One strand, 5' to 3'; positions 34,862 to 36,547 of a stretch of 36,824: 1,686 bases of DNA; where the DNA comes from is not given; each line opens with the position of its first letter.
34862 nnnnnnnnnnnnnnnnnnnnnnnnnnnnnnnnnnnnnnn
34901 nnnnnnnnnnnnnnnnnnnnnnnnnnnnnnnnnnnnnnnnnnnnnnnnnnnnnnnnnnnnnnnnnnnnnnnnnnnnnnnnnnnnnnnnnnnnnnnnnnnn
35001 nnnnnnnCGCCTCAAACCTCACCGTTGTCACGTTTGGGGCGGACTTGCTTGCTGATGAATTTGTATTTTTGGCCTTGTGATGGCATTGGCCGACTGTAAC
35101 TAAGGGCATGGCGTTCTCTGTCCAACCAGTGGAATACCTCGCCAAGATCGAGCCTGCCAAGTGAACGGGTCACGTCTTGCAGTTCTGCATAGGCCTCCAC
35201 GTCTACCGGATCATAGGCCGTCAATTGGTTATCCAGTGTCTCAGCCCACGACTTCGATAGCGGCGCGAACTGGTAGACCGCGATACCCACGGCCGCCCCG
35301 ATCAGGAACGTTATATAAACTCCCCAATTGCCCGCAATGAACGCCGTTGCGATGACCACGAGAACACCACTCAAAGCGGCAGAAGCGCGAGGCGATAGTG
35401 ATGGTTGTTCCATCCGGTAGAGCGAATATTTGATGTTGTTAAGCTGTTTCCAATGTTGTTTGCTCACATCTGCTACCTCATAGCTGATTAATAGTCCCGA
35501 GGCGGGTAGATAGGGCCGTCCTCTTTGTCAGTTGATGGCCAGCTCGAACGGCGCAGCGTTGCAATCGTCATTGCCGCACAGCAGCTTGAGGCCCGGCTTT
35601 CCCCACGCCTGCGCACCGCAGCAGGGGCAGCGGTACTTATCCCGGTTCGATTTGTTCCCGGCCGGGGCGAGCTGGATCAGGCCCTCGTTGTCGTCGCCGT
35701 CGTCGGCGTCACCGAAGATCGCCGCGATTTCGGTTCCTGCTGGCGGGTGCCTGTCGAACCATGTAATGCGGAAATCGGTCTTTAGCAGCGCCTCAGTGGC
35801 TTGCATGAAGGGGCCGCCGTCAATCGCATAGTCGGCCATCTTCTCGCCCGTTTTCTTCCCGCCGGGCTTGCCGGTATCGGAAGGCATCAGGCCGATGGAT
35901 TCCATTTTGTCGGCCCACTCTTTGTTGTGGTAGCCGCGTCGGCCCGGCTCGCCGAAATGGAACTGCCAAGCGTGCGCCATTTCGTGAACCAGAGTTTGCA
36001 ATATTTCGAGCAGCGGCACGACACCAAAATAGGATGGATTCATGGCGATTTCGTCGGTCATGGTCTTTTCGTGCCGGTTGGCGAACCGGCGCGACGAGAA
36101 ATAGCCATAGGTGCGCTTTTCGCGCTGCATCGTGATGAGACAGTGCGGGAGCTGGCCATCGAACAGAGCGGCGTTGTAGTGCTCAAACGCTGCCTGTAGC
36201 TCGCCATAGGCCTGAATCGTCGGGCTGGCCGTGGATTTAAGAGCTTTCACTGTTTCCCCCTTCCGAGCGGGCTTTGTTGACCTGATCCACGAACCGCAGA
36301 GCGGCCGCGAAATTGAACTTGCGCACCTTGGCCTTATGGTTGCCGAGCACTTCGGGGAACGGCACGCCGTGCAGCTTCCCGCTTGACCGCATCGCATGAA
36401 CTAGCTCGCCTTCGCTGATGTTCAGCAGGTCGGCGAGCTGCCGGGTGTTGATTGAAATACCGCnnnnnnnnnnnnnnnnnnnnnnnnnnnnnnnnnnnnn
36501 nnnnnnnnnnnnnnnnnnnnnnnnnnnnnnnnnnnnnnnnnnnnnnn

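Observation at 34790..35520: Lower-GC two-gene insert (membrane protein plus 68-aa protein) between terminator and SprT gene: candidate uncharacterised accessory/defence-type module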

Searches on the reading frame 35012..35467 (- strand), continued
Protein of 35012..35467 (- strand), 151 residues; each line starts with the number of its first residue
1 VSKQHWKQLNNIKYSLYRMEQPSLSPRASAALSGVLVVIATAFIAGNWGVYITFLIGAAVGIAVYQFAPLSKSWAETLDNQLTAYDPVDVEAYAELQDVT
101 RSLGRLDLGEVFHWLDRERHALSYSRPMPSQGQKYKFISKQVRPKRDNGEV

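Call 86: get_annotated_region(hit=H57, flank=4000)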
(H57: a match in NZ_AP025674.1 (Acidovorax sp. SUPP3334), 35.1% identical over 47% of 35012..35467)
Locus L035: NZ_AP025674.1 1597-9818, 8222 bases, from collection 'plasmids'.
description: Acidovorax sp. SUPP3334 plasmid pAV3334-2, complete sequence
organism: Acidovorax sp. SUPP3334 (NCBI taxid 2920881)
taxonomy: Bacteria; Pseudomonadota; Betaproteobacteria; Burkholderiales; Comamonadaceae; Acidovorax; Acidovorax sp. SUPP3334
host: -; source: Hydrocotyle maritima; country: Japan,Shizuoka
typing (MOB-suite, as given by PLSDB): conjugative; replicon rep_cluster_1431; relaxase MOBP; mating-pair formation MPF_T
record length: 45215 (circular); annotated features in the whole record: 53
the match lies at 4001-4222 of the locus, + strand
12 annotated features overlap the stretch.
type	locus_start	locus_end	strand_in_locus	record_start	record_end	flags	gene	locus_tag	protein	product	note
CDS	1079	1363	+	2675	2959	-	-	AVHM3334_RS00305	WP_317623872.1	hypothetical protein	-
CDS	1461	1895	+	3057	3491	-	-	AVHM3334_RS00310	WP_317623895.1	antirestriction protein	-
CDS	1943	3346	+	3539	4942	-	-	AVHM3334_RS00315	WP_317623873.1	klcB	-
CDS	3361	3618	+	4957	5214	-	-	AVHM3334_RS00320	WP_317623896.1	transcriptional regulator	-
CDS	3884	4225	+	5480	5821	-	-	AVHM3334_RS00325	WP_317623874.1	hypothetical protein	-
CDS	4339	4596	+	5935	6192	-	kleA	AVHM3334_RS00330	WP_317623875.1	stable inheritance protein KleA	-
CDS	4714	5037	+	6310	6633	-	kleE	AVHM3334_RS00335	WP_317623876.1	KleE stable inheritance protein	-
CDS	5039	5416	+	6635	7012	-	-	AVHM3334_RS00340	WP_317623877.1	hypothetical protein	-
CDS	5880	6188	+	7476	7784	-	-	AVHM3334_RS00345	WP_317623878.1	transcriptional regulator KorA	-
CDS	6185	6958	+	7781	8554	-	-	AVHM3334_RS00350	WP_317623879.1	ParA family protein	-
CDS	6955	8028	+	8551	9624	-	-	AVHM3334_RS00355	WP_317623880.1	ParB/RepB/Spo0J family partition protein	GO:0007059 - chromosome segregation [Evidence IEA]; GO:0000910 - cytokinesis [Evidence IEA]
CDS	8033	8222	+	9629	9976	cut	-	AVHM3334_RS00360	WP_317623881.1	hypothetical protein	-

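Call 96: get_annotated_region(hit=H40, flank=3000)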
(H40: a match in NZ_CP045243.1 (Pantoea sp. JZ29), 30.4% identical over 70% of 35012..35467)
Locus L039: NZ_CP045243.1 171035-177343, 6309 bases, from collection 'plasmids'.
description: Pantoea sp. JZ29 plasmid pJZ29-02, complete sequence
organism: Pantoea sp. JZ29 (NCBI taxid 2654192)
taxonomy: Bacteria; Pseudomonadota; Gammaproteobacteria; Enterobacterales; Erwiniaceae; Pantoea; Pantoea sp. JZ29
host: -; source: Euphorbia granulata; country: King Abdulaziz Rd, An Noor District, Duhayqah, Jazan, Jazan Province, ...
typing (MOB-suite, as given by PLSDB): conjugative; replicon rep_cluster_1441; relaxase MOBF; mating-pair formation MPF_F
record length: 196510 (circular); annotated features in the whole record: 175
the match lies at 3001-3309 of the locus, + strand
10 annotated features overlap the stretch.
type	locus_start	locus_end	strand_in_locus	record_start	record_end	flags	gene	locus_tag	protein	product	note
CDS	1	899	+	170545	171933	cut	traB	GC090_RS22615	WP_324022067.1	F-type conjugal transfer pilus assembly protein TraB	-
CDS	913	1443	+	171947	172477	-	rfaH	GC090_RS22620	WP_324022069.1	transcription/translation regulatory transformer protein RfaH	GO:0006355 - regulation of DNA-templated transcription [Evidence IEA]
CDS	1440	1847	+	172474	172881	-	-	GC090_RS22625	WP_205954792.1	hypothetical protein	-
CDS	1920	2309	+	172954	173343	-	-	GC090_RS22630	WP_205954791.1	hypothetical protein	-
CDS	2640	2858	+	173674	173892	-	-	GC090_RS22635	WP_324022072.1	hypothetical protein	-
CDS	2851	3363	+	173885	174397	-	-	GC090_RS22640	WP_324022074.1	hypothetical protein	-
CDS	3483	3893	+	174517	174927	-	-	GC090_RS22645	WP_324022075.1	hypothetical protein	-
CDS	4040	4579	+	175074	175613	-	traV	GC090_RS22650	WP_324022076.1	type IV conjugative transfer system lipoprotein TraV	-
CDS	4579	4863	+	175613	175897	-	-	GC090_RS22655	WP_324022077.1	hypothetical protein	-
CDS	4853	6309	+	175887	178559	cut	traC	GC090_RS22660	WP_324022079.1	type IV secretion system protein TraC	-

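Call 97: get_annotated_region(hit=H58, flank=3000)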
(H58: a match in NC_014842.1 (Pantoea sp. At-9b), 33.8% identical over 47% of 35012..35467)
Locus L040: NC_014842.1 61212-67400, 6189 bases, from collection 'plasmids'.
description: Pantoea sp. At-9b plasmid pPAT9B05, complete sequence
organism: Pantoea sp. At-9b (NCBI taxid 592316)
taxonomy: Bacteria; Pseudomonadota; Gammaproteobacteria; Enterobacterales; Erwiniaceae; Pantoea; Pantoea sp. At-9b
host: -; source: -; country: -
typing (MOB-suite, as given by PLSDB): conjugative; replicon rep_cluster_1203; relaxase MOBF; mating-pair formation MPF_F
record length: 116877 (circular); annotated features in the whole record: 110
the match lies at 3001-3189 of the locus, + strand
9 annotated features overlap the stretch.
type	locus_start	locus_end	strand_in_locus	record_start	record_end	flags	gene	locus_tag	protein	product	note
CDS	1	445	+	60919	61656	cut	traK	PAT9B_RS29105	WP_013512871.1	F-type conjugal transfer protein TraK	-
CDS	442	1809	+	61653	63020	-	traB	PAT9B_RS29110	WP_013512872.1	F-type conjugal transfer pilus assembly protein TraB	-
CDS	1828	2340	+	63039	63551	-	rfaH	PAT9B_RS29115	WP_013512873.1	transcription/translation regulatory transformer protein RfaH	GO:0006355 - regulation of DNA-templated transcription [Evidence IEA]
CDS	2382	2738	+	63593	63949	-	-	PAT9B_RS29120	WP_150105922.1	hypothetical protein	-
CDS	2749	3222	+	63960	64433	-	-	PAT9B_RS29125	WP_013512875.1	hypothetical protein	-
CDS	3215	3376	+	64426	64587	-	-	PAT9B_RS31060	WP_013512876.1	hypothetical protein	-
CDS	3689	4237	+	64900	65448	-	traV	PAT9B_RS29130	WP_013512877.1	type IV conjugative transfer system lipoprotein TraV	-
CDS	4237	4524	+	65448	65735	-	-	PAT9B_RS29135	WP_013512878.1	hypothetical protein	-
CDS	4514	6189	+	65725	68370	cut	traC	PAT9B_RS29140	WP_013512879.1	type IV secretion system protein TraC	-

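Call 98: get_annotated_region(hit=H51, flank=4000)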
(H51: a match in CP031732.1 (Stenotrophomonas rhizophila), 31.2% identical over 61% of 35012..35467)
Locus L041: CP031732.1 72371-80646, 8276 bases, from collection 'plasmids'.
description: Stenotrophomonas rhizophila strain GA1 plasmid unnamed3, complete sequence
organism: Stenotrophomonas rhizophila (NCBI taxid 216778)
taxonomy: Bacteria; Pseudomonadota; Gammaproteobacteria; Lysobacterales; Lysobacteraceae; Stenotrophomonas; Stenotrophomonas rhizophila
host: -; source: Nusuttodinium aeruginosum,whole organism; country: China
typing (MOB-suite, as given by PLSDB): conjugative; replicon rep_cluster_402; relaxase MOBF; mating-pair formation MPF_F
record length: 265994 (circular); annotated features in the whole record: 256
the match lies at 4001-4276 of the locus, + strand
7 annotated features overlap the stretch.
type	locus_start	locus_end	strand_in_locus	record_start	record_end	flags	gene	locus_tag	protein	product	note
CDS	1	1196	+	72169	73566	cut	-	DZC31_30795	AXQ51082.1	replicative DNA helicase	-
CDS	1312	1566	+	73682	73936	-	-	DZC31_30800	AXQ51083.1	hypothetical protein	-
CDS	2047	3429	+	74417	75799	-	-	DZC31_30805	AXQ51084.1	IS1380 family transposase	-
CDS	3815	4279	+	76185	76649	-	-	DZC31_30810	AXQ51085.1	hypothetical protein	-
CDS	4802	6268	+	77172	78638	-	-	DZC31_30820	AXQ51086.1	site-specific integrase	-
CDS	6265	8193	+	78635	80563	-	-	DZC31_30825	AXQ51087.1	hypothetical protein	-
CDS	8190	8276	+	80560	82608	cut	-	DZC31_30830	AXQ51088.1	integrase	-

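Call 101: search_dna_similar(query=window:35012-35467:-, collection=phages, mode=protein, max_evalue=0.01)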
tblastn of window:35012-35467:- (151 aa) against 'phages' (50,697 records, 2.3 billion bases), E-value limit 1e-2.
No match.

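Call 105: find_encoding_contigs(protein=P0046, flank=7000, max_places=2)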
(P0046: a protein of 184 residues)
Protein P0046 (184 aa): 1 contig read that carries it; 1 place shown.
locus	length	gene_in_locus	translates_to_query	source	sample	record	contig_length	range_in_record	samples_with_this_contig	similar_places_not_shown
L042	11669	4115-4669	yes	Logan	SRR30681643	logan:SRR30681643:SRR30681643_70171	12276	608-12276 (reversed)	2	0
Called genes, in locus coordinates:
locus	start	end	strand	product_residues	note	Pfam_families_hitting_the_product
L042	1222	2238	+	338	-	PF17989:ALP_N, PF21522:MreB-like_C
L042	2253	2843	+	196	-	-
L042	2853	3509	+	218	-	-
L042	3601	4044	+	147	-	-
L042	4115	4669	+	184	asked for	-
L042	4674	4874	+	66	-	-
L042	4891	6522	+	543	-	PF18796:LPD1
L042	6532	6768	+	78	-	-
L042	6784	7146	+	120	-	-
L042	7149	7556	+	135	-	-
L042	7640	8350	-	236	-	-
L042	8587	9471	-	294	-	PF08719:NADAR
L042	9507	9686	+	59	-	-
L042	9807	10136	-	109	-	-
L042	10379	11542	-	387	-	-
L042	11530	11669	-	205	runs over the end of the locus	-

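Call 106: find_encoding_contigs(protein=P0031, flank=7000, max_places=2)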
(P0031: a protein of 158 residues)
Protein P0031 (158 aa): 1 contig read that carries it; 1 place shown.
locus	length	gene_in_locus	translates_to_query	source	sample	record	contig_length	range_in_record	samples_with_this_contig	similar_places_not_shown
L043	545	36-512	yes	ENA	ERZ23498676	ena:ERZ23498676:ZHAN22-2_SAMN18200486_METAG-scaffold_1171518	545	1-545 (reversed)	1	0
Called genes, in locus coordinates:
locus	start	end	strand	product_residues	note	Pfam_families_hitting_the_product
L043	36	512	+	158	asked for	-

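Call 107: find_encoding_contigs(protein=P0060, flank=7000, max_places=2)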
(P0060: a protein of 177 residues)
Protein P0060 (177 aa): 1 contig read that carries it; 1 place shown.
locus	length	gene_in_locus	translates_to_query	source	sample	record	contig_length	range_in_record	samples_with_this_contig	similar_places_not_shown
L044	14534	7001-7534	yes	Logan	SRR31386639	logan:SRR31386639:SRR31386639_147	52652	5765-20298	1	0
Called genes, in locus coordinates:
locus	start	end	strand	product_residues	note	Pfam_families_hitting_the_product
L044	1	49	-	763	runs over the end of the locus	PF07514:TraI_2, PF07515:TraI_2_C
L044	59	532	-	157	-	PF07799:DUF1643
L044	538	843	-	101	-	-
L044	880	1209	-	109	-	-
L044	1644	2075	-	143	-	-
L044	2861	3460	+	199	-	PF01464:SLT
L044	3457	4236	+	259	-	PF00691:OmpA (weak)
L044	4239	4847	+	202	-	-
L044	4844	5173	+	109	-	-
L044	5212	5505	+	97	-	PF07178:TraL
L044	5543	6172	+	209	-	PF05309:TraE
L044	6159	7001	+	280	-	PF06586:TraK_N (weak), PF23536:TraK_C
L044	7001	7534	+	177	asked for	-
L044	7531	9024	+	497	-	PF03743:TrbI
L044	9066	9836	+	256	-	PF10411:DsbC_N, PF13098:Thioredoxin_2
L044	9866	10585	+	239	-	PF09676:TraV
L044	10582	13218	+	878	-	PF11130:TraC_F_IV, PF19044:P-loop_TraG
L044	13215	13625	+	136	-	-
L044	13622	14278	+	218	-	PF10502:Peptidase_S26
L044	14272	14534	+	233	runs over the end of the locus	-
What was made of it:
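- In L044 a relative lies between traK and traB; its end overlaps the traB start by 4 bases (call 107).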

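Call 110: search_protein_families(library=pfam, proteins=[L033:4409-4813:+, L042:4891-6522:+, L044:7531-9024:+, L023:7225-7911:+, L020:380-1123:+], max_evalue=0.01)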
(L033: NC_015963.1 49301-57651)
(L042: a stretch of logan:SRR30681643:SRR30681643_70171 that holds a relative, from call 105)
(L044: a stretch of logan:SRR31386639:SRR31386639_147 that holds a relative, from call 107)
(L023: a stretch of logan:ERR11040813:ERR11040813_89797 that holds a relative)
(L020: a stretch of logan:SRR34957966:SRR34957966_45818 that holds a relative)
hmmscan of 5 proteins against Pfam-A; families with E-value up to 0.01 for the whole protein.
L033:4409-4813:+ (134 aa): 0 families

L042:4891-6522:+ (543 aa): 1 family
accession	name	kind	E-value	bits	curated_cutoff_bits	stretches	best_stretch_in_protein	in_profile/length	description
PF18796.6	LPD1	-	1.5e-10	41.4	27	1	456-526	7-71/78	Large polyvalent protein-associated domain 1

L044:7531-9024:+ (497 aa): 1 family
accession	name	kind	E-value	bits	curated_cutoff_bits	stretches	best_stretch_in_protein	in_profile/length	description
PF03743.19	TrbI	-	3.7e-33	115.4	35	1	263-457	7-186/188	Bacterial conjugation TrbI-like protein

L023:7225-7911:+ (228 aa): 0 families

L020:380-1123:+ (247 aa): 0 families

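Call 113: search_dna_similar(query=L044:7001-7534:+, collection=plasmids, mode=protein, max_evalue=0.001, max_rows=25, rows=spread)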
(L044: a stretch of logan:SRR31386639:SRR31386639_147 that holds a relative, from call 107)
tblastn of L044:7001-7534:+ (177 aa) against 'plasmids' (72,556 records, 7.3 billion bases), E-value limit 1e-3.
Records with a match: 23; places in all: 23; records where one place covers at least 80% of the query: 11.
Best place of each record, by identity: <60% 23.
By first word of the organism name: Pseudomonas 10; Escherichia 5; Serratia 2; Klebsiella 2; Stenotrophomonas 2; Piscinibacter 1; uncultured 1.
By predicted mobility (MOB-suite, as given by PLSDB): conjugative 12; mobilizable 9; non-mobilizable 2.
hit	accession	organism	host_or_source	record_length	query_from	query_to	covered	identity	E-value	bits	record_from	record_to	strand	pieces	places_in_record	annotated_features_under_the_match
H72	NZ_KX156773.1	Escherichia coli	-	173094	6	159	87%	34.4%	6e-12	70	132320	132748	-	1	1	hypothetical protein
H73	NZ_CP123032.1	Escherichia coli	Homo sapiens,single ...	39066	6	162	89%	33.5%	4e-11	68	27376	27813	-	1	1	hypothetical protein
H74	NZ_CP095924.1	Pseudomonas aeruginosa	water sink surface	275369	8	175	95%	27.2%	2e-5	51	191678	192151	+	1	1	hypothetical protein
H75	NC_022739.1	Pseudomonas sp. VLB120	-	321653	8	175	95%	27.2%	2e-5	51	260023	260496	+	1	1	hypothetical protein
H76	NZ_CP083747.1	Pseudomonas sp. p1(2021b)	biogas slurry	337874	8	175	95%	27.2%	2e-5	51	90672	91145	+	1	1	hypothetical protein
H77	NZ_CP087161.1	Pseudomonas sp. CIP-10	-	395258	8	175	95%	27.2%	2e-5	51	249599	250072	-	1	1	hypothetical protein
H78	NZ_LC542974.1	Serratia marcescens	-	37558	12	159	84%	30.1%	1e-7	58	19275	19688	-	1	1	hypothetical protein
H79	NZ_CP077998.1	Pseudomonas aeruginosa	Homo sapiens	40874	12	159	84%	30.1%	1e-7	58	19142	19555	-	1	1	hypothetical protein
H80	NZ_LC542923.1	Serratia marcescens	-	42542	12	159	84%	30.1%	1e-7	58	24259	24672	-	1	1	hypothetical protein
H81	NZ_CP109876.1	Escherichia coli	Homo sapiens,urine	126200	12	159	84%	30.1%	1e-7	58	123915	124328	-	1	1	hypothetical protein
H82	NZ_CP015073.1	Escherichia coli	Homo sapiens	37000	12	159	84%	29.2%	3e-6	54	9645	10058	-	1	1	hypothetical protein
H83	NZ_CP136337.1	Piscinibacter gummiphilus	single cell,soil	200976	72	159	50%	39.3%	9e-8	58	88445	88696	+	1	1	hypothetical protein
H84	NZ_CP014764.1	Klebsiella pneumoniae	-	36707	65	159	54%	35.4%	1e-5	52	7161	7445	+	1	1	hypothetical protein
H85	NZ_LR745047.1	Klebsiella pneumoniae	Homo sapiens,stool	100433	65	159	54%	35.4%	1e-5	52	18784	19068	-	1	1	hypothetical protein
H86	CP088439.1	Escherichia coli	Homo sapiens,blood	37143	65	159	54%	35.4%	2e-5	51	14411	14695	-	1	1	hypothetical protein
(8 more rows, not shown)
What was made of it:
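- It matches the window family reciprocally (call 113).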

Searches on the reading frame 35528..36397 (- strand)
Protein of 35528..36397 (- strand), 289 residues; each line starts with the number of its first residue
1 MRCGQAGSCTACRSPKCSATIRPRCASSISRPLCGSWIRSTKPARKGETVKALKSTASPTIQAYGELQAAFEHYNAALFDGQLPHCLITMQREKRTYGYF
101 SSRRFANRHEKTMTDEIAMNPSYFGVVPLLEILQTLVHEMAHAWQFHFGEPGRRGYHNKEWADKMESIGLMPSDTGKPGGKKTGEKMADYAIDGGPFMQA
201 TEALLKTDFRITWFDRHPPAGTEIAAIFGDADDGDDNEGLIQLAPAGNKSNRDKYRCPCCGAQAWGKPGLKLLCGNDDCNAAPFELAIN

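Call 9: search_protein_families(library=pfam, proteins=[window:35528-36397:-], max_evalue=1)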
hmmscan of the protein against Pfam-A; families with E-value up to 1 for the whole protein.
window:35528-36397:- (289 aa): 5 families
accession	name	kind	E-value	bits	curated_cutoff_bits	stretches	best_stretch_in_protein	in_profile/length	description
PF10263.15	SprT-like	-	8.9e-14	51.7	25.6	1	68-170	2-97/108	SprT-like family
PF20573.4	DUF6782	-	0.017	14.9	27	1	133-149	91-107/241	Putative metallopeptidase family (DUF6782)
PF14891.12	Peptidase_M91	-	0.12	13.2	25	1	117-164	75-124/176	Effector protein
PF13771.12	zf-HC5HC2H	-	0.26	11.9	29.1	0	3-28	43-69/91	PHD-like zinc-binding domain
PF12383.13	SARS_3b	-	0.29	11.7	25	1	91-143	38-90/153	Severe acute respiratory syndrome coronavirus 3b protein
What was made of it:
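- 35528..36250 (-): SprT-like zinc metalloprotease gene (context). It is the upstream gene of the same operon. The annotated start in related records gives 240 aa. Pfam SprT-like, E 8.9e-14 (call 9).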
